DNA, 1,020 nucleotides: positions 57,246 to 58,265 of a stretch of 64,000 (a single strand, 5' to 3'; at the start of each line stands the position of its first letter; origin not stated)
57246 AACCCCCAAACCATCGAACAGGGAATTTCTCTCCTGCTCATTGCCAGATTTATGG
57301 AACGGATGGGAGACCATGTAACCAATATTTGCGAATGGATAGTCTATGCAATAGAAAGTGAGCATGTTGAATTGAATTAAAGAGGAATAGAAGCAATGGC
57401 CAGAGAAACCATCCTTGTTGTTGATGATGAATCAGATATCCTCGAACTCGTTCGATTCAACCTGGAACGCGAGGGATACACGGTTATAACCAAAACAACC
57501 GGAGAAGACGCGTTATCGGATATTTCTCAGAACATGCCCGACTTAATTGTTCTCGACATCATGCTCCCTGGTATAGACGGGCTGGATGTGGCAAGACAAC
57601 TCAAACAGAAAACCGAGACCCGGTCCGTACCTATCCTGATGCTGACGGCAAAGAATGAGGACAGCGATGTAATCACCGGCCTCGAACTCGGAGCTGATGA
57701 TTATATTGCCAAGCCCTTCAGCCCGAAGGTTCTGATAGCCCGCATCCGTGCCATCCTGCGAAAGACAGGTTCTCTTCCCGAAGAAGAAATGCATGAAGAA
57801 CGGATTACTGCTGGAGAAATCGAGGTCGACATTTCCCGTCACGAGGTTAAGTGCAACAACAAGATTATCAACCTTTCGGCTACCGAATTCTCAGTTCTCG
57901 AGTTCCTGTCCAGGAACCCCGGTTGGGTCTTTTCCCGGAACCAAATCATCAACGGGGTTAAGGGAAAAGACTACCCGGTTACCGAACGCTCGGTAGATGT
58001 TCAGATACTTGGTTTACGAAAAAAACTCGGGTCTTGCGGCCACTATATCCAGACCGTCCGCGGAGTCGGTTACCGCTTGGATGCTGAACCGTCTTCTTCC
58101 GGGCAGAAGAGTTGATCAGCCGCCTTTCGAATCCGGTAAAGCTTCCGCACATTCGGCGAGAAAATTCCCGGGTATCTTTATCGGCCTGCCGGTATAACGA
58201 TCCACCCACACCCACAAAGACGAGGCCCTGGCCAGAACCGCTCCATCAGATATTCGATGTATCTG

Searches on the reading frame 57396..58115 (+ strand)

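Call 85: search_protein_families(library=pfam, proteins=[window:57396-58115:+], max_evalue=0.00001)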
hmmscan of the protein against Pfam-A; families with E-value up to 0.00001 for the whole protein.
window:57396-58115:+ (239 aa): 2 families
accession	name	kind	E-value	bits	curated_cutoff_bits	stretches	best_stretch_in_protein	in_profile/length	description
PF00072.30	Response_reg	-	3.8e-31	108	30.2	1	6-118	1-111/111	Response regulator receiver domain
PF00486.34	Trans_reg_C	-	6.7e-24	84.2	26.2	1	158-228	4-77/77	Transcriptional regulatory protein, C terminal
